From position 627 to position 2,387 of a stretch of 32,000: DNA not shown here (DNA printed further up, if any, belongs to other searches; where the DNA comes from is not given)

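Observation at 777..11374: Six defence-type genes fused into one translationally coupled minus-strand operon (Type IIG RM, three unknowns, Gabija pair)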

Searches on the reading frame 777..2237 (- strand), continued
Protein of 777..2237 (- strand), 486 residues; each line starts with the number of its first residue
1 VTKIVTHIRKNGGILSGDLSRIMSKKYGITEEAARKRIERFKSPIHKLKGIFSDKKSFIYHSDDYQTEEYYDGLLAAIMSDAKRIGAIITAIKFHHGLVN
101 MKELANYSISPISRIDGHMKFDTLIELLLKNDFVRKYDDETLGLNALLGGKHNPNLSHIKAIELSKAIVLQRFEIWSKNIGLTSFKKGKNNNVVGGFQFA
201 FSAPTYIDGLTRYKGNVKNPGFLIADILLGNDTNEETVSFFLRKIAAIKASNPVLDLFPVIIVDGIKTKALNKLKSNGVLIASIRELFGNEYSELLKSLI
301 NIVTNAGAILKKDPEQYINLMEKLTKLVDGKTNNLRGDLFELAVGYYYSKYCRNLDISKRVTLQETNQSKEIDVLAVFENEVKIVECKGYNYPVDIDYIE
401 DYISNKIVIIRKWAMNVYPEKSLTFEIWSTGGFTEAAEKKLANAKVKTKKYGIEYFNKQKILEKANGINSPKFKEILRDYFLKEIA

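Call 73: search_protein_families(library=padloc, proteins=[L103:9650-10978:+, L103:10951-11631:+, L103:11621-14917:+, L103:14910-15848:+, L127:11536-12672:+, L127:12672-14525:+, L149:2622-4427:+, L149:4442-6685:+, L149:6690-9812:+, L140:6825-9914:+], max_evalue=1e-8)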
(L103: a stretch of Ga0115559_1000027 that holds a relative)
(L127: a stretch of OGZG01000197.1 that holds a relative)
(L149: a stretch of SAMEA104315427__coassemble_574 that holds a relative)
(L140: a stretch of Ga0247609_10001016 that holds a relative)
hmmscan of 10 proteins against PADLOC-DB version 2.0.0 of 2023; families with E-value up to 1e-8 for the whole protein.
L103:9650-10978:+ (442 aa): 0 families

L103:10951-11631:+ (226 aa): 0 families

L103:11621-14917:+ (1098 aa): 1 family
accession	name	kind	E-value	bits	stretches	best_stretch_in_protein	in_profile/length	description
PDLC00519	JetC1|JetC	-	1.4e-10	38.1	1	33-438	28-426/1097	DUF3584 domain; MukB-like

L103:14910-15848:+ (312 aa): 0 families

L127:11536-12672:+ (378 aa): 24 families
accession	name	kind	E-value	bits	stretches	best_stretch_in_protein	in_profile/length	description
PDLC04084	SIR2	-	4.7e-102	340.3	1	9-375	15-409/414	-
PDLC04090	SIR2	-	1.7e-88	295.7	1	16-375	24-417/426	-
PDLC04093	SIR2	-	3.9e-46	155.8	1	19-313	9-302/395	-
PDLC04094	SIR2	-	1.1e-37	128.2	1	33-305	20-284/399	-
PDLC04079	SIR2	-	5.6e-37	125.3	1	16-357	31-400/430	-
PDLC02186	SIR2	-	6.7e-35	118.9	1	10-349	5-381/412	-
PDLC04081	SIR2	-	1.3e-34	118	1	20-315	4-297/345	-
PDLC04076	SIR2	-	6.1e-33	112.6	1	14-357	7-385/406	-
PDLC04075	SIR2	-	2e-31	107.2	1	14-318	30-350/414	-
PDLC04089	SIR2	-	1.6e-29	101.2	1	26-374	9-326/336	-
PDLC04087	SIR2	-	3.2e-27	93.3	1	33-345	15-317/343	-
PDLC04085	SIR2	-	9.1e-27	92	2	157-237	201-281/463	-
PDLC04082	SIR2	-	1.1e-25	88.3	1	21-326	3-298/345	-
PDLC04088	SIR2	-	6.6e-24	82.7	1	133-314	153-324/390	-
PDLC02414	Aga_SIR2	-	2.6e-23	80.8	1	117-314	81-256/313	-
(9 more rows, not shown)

L127:12672-14525:+ (617 aa): 15 families
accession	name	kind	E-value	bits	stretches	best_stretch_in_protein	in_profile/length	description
PDLC04102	HerA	-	5.3e-173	574.8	1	3-616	7-639/654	-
PDLC04105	HerA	-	3.2e-77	258.4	1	3-615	9-554/576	-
PDLC04106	HerA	-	1e-76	256.9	1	79-614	86-646/667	-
PDLC04098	HerA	-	2.5e-76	255.7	2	373-598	412-648/686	-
PDLC04097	HerA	-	1.7e-65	219.9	1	3-599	5-595/618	-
PDLC02185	HerA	-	2e-61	206.5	2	479-615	442-580/585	-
PDLC04100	HerA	-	1.9e-57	193.2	2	472-615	430-573/580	-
PDLC04103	HerA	-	1.8e-55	186.4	2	401-614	352-574/579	-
PDLC02188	HerA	-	2.3e-47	160.2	2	463-614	397-560/578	-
PDLC04104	HerA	-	2.4e-32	110.1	1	364-614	87-354/379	-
PDLC01055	HerA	-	2.1e-22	77.6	1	80-597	87-525/532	Type III coevolved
PDLC04140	mad8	-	6.4e-20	69.9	1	164-587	27-290/314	mads_8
PDLC04101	HerA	-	5.5e-13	46.4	1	4-255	12-252/400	-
PDLC04099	HerA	-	4.6e-12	43.7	1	5-212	11-212/214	-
PDLC04107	HerA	-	2.6e-11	41.1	1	5-216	13-216/306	-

L149:2622-4427:+ (601 aa): 2 families
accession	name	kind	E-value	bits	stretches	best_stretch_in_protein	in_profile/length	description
PDLC03448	REase_II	-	4.1e-49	165.5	1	211-552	440-821/857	Type II restriction enzyme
PDLC03547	REase_II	-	3.8e-33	112.9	1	350-555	323-540/585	Type II restriction enzyme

L149:4442-6685:+ (747 aa): 0 families

L149:6690-9812:+ (1040 aa): 16 families
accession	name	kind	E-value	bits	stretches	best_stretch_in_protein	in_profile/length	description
PDLC02384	pAgo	-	0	1430.8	1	5-1040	2-1030/1030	-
PDLC02420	Aga_SIR2-PNTD1-PNTD2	-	2.4e-194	646.4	1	7-1040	3-1010/1010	Class I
PDLC02436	pAgo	-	1.4e-119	398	1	577-1040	7-460/460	-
PDLC02377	pAgo_I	-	2.9e-104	347.4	1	578-1040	9-457/457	Class I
PDLC02419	Aga_SIR2-PNTD1-PNTD2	-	2.8e-98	328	1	20-433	3-409/558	Class I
PDLC02401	Aga_SIR2-PNTD1-PNTD2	-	2.9e-66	222.4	1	46-434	2-382/524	Class I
PDLC02376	pAgo_I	-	6e-64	214.8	1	579-1040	5-455/455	Class I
PDLC02378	pAgo_I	-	9.6e-41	138.1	1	717-1026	185-479/493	Class I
PDLC02392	pAgo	-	7.8e-32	108.5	1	708-1022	21-327/346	-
PDLC02402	Aga_SIR2-PNTD1-PNTD2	-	7.8e-29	98.4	1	26-309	16-300/876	Class I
PDLC02428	PprPIWI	-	1e-22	78.7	1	701-1014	379-640/666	-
PDLC05061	PDC-S65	-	1.6e-18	65.3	1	19-272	27-270/592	-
PDLC02397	pAgo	-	2.4e-18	64.3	1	689-1021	277-561/578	-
PDLC02379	pAgo_II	-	1.4e-17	61.4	1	573-1021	288-697/724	Class II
PDLC02381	pAgo_II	-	1.1e-16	58.5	1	620-1019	237-591/617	Class II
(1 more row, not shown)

L140:6825-9914:+ (1029 aa): 38 families (the best 25 are shown)
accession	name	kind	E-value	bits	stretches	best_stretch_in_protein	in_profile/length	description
PDLC03612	REase_MTase_IIG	-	1.1e-89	300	2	460-1029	586-1246/1247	Type IIG restriction enzyme-methyltransferase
PDLC03596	REase_MTase_IIG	-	9.3e-84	280.2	3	82-348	100-397/1148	Type IIG restriction enzyme-methyltransferase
PDLC03601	REase_MTase_IIG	-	9.1e-68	227.1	1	164-767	196-783/1110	Type IIG restriction enzyme-methyltransferase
PDLC03348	MTase_II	-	1.1e-47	161.1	1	656-1028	345-710/727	Type II methyltransferase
PDLC03628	REase_MTase_IIG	-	8e-39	131.5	2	166-383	152-364/1100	Type IIG restriction enzyme-methyltransferase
PDLC02521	PglX|PglXI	-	8.7e-36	121.3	1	359-839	247-677/1174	PglX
PDLC03604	REase_MTase_IIG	-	2.8e-33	113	2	627-853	506-742/1011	Type IIG restriction enzyme-methyltransferase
PDLC03600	REase_MTase_IIG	-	4e-32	109.2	2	555-773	402-613/1205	Type IIG restriction enzyme-methyltransferase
PDLC03609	REase_MTase_IIG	-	1.3e-30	103.9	2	352-516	368-533/1066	Type IIG restriction enzyme-methyltransferase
PDLC02643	DrmMI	-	2.3e-29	100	1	461-747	666-963/1347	DrmMI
PDLC03629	REase_MTase_IIG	-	9.1e-28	94.6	2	352-545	377-559/1182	Type IIG restriction enzyme-methyltransferase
PDLC02638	DrmMI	-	3.6e-27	92.9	1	462-716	666-933/935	DrmMI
PDLC02525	PglX|PglXI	-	8e-22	75.6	1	580-755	384-550/607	PglX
PDLC03335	MTase_II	-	1.3e-20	71.6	1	600-851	140-393/607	Type II methyltransferase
PDLC02524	PglX|PglXI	-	1.4e-19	68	1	656-770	296-407/722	PglX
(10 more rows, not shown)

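Call 75: search_protein_families(library=pfam, proteins=[L103:9650-10978:+, L103:10951-11631:+, L103:14910-15848:+, L149:4442-6685:+], max_evalue=0.001)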
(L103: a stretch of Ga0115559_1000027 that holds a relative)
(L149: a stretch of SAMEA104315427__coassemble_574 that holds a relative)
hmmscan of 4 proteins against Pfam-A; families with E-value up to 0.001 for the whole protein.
L103:9650-10978:+ (442 aa): 0 families

L103:10951-11631:+ (226 aa): 1 family
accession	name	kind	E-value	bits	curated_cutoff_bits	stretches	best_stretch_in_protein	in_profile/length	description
PF04288.19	MukE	-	0.00041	19.8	25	0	19-204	9-178/229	MukE-like family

L103:14910-15848:+ (312 aa): 1 family
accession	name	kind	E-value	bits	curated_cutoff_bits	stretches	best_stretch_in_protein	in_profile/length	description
PF09983.15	JetD_C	-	0.00028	20.7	22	1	152-235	26-107/179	Wadjet protein JetD, C-terminal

L149:4442-6685:+ (747 aa): 1 family
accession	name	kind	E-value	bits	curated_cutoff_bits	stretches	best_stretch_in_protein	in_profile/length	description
PF09563.16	RE_LlaJI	-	1.5e-07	31.4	23.6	1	147-395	63-315/365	LlaJI restriction endonuclease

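Call 78: search_protein_families(library=padloc, proteins=[L103:4421-6340:+, L103:6342-8168:+, L113:11644-13740:+, L113:13743-15503:+, L111:11493-13052:+], max_evalue=0.00001)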
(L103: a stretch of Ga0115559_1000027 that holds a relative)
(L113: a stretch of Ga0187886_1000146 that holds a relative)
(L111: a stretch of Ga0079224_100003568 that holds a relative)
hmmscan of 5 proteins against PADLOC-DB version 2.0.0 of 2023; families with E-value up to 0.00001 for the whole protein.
L103:4421-6340:+ (639 aa): 117 families (the best 25 are shown)
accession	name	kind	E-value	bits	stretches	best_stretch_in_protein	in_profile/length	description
PDLC00083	GajA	-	2.5e-283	939.3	1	1-638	1-636/639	AAA ATPase domain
PDLC00091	GajA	-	3e-113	377.8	1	1-636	1-618/627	AAA ATPase domain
PDLC00071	GajA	-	2.6e-101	338.2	1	1-637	1-581/588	AAA ATPase domain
PDLC00096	GajA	-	2.9e-99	331.5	1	1-638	1-613/630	AAA ATPase domain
PDLC00099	GajA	-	8.5e-87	290.6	1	1-637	1-617/626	AAA ATPase domain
PDLC00080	GajA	-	1.4e-83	279.7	1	1-620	1-601/622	AAA ATPase domain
PDLC00069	GajA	-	2.3e-79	265.6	2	130-637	154-683/687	AAA ATPase domain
PDLC00070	GajA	-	1e-78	263.4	1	1-637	1-591/596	AAA ATPase domain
PDLC00073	GajA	-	2.6e-75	252.5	1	1-637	1-586/589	AAA ATPase domain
PDLC00064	GajA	-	4.7e-70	234.8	1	159-637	2-456/464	AAA ATPase domain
PDLC00077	GajA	-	3.9e-59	198.8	2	128-568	167-587/616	AAA ATPase domain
PDLC00101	GajA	-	3.3e-56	189.4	1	1-493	1-455/632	AAA ATPase domain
PDLC00072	GajA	-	3.3e-54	182.5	2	152-635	205-636/709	AAA ATPase domain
PDLC00092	GajA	-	6.2e-54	181.5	2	144-484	165-479/604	AAA ATPase domain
PDLC00100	GajA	-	4.4e-47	159.1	2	1-356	1-344/619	AAA ATPase domain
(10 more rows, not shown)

L103:6342-8168:+ (608 aa): 47 families (the best 25 are shown)
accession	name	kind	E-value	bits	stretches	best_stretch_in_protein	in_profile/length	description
PDLC00138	GajB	-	2.4e-101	338.2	1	2-590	2-577/581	UrvD helicase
PDLC00129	GajB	-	8.7e-75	250.5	1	5-587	12-580/594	UrvD helicase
PDLC00131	GajB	-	7.8e-56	188.3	1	20-599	40-645/647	UrvD helicase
PDLC00119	GajB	-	1.2e-55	187.6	1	17-589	16-553/565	UrvD helicase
PDLC00112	GajB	-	2.4e-54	182.9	1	5-584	7-562/581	UrvD helicase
PDLC00136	GajB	-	1e-50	171.3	1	1-586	2-554/570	UrvD helicase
PDLC00106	GajB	-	2.2e-48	163.2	1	19-592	19-563/577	UrvD helicase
PDLC00126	GajB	-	2.6e-45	153.4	1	7-592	23-595/606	UrvD helicase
PDLC00147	GajB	-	8.6e-44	148.4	2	16-361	40-358/637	UrvD helicase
PDLC00146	GajB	-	1.2e-41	141.4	2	11-356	29-377/663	UrvD helicase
PDLC00123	GajB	-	1.9e-41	140.3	2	199-349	144-287/540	UrvD helicase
PDLC00142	GajB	-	3.1e-41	139.4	3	200-376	182-353/583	UrvD helicase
PDLC00117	GajB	-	2.3e-39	133.4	1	12-317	23-304/604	UrvD helicase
PDLC00130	GajB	-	3.2e-37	126.1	1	4-318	3-293/589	UrvD helicase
PDLC00105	GajB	-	4.8e-37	125.9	2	21-354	45-351/649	UrvD helicase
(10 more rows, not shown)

L113:11644-13740:+ (698 aa): 114 families (the best 25 are shown)
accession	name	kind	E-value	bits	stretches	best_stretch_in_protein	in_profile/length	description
PDLC00069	GajA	-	8.7e-241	799.1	1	1-697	1-685/687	AAA ATPase domain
PDLC00077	GajA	-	2.5e-134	447.1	1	1-515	1-507/616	AAA ATPase domain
PDLC00091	GajA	-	2.1e-93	312.3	1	1-695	1-619/627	AAA ATPase domain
PDLC00096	GajA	-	1.2e-82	276.6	1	1-580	1-529/630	AAA ATPase domain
PDLC00099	GajA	-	6.8e-76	254.6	2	154-693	130-615/626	AAA ATPase domain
PDLC00071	GajA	-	7.3e-75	250.9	2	101-578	70-505/588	AAA ATPase domain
PDLC00070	GajA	-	3.5e-74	248.5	1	1-594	1-540/596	AAA ATPase domain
PDLC00080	GajA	-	8.4e-74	247.4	1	1-597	1-547/622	AAA ATPase domain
PDLC00083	GajA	-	3.5e-66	221.9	1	1-695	1-635/639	AAA ATPase domain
PDLC00064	GajA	-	1.4e-62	210.2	1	279-585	83-383/464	AAA ATPase domain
PDLC00073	GajA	-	4.9e-57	192.2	2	163-696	127-587/589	AAA ATPase domain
PDLC00072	GajA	-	2.6e-51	172.9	2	279-586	297-580/709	AAA ATPase domain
PDLC00092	GajA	-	4e-51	172.3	1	1-508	1-471/604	AAA ATPase domain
PDLC00065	GajA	-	2e-49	167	1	1-545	1-549/670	AAA ATPase domain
PDLC00063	GajA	-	8.6e-47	158.1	1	1-508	1-527/679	AAA ATPase domain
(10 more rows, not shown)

L113:13743-15503:+ (586 aa): 49 families (the best 25 are shown)
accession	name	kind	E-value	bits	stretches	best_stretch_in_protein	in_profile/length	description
PDLC00119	GajB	-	1.7e-164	546.9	1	12-582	11-560/565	UrvD helicase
PDLC00135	GajB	-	2.9e-51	173.1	3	17-95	20-91/603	UrvD helicase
PDLC00129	GajB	-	1.8e-47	160.3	1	15-577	23-585/594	UrvD helicase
PDLC00117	GajB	-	2.6e-47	159.6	2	191-566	181-575/604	UrvD helicase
PDLC00130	GajB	-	9.1e-46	154.3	2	193-314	170-294/589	UrvD helicase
PDLC00122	GajB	-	2.6e-45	153.3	2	211-564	145-471/502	UrvD helicase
PDLC00113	GajB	-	6.4e-44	148.5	2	201-324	149-268/579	UrvD helicase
PDLC00127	GajB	-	1.1e-43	147.7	1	17-309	20-288/594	UrvD helicase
PDLC03802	RTasHel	-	1.3e-41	141.2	1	16-347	17-304/675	DRT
PDLC00111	GajB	-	1.7e-41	140.6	2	18-97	26-105/625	UrvD helicase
PDLC00138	GajB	-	6e-41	138.8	1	17-569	17-571/581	UrvD helicase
PDLC00123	GajB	-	2.2e-40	136.8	2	194-563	142-505/540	UrvD helicase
PDLC00143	GajB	-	2.7e-39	133.3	2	18-119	26-127/632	UrvD helicase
PDLC00118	GajB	-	4.9e-39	132.6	2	184-574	104-495/515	UrvD helicase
PDLC00128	GajB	-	7.6e-39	132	3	17-101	27-112/685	UrvD helicase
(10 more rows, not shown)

L111:11493-13052:+ (519 aa): 100 families (the best 25 are shown)
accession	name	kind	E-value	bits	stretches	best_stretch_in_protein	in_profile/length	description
PDLC00102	GajA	-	4e-111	370.1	1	1-515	1-531/532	AAA ATPase domain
PDLC00098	GajA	-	7.7e-99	329.8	1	1-514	1-532/534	AAA ATPase domain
PDLC00080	GajA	-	1.1e-33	114.9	2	159-448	170-476/622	AAA ATPase domain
PDLC00099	GajA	-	2.9e-32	110.4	2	161-430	185-466/626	AAA ATPase domain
PDLC00096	GajA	-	5.4e-31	106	2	266-442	281-471/630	AAA ATPase domain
PDLC00078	GajA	-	3.4e-29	100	2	266-515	314-578/580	AAA ATPase domain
PDLC00067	GajA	-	1.5e-28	97.7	2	265-451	297-487/604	AAA ATPase domain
PDLC00070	GajA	-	7.7e-28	95.4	2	262-445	280-469/596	AAA ATPase domain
PDLC00069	GajA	-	1.2e-27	94.7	2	1-65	1-63/687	AAA ATPase domain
PDLC00072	GajA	-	1.2e-27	94.7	2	263-436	336-514/709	AAA ATPase domain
PDLC00091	GajA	-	2.3e-25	87.5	2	1-63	1-64/627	AAA ATPase domain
PDLC00077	GajA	-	1e-24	85.1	2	180-464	232-538/616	AAA ATPase domain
PDLC00071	GajA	-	4.7e-24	83.1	2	240-450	237-461/588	AAA ATPase domain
PDLC00092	GajA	-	3.8e-23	79.9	2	270-431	309-477/604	AAA ATPase domain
PDLC00081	GajA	-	4.2e-22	76.6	1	156-436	164-446/574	AAA ATPase domain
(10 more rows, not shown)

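Call 92: search_dna_similar(query=window:777-2237:-, collection=plasmids, mode=protein, max_rows=12)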
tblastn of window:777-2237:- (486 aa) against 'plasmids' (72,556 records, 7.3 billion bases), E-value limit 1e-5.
Records with a match: 355; places in all: 370; records where one place covers at least 80% of the query: 329.
Best place of each record, by identity: <60% 355.
By first word of the organism name: Klebsiella 185; Escherichia 85; Salmonella 26; Rhizobium 9; Shigella 7; Enterobacter 7; Pantoea 6; Sinorhizobium 6; Agrobacterium 4; Citrobacter 4; and 14 more.
By predicted mobility (MOB-suite, as given by PLSDB): conjugative 191; non-mobilizable 100; mobilizable 64.
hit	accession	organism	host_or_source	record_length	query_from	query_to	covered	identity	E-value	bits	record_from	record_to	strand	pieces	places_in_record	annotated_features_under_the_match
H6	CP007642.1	Rhizobium etli bv. phaseoli str. IE4803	Phaseolus vulgaris,whole organism,nodule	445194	1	482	99%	28.3%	9e-51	193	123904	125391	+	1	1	hypothetical protein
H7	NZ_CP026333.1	Pseudomonas sp. XWY-1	cell culture,Rice Fields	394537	1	482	99%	27.9%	6e-43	170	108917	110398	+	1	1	hypothetical protein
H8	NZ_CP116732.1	Agrobacterium tumefaciens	Gaillardia,cell culture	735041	11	482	97%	28.2%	1e-47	184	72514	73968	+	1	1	hypothetical protein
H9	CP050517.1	Rhizobium leguminosarum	Trifolium repens,cell culture,root ...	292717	3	482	97%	28.2%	6e-38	205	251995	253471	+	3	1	hypothetical protein (x3)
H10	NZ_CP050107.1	Rhizobium leguminosarum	Trifolium repens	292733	3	482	99%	27.6%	2e-47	183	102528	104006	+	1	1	hypothetical protein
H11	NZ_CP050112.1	Rhizobium leguminosarum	Trifolium repens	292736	3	482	99%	27.6%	2e-47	183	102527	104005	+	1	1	hypothetical protein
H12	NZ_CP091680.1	Escherichia coli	river water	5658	11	483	97%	27.5%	1e-37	154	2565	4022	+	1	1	hypothetical protein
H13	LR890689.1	Klebsiella pneumoniae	Homo sapiens,urine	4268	8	483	98%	27.1%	5e-36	149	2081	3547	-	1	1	record has no annotation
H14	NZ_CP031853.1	Klebsiella pneumoniae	Homo sapiens,blood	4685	8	483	98%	27.1%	9e-36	148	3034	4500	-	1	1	hypothetical protein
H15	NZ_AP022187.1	Klebsiella quasipneumoniae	-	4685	8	483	98%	27.1%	9e-36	148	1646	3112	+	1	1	hypothetical protein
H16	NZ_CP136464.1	Klebsiella pneumoniae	cell culture,sprouts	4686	8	483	98%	27.1%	1e-35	148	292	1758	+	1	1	hypothetical protein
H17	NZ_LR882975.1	Escherichia coli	-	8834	11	483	97%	27.3%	6e-30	157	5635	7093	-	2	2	hypothetical protein (x2)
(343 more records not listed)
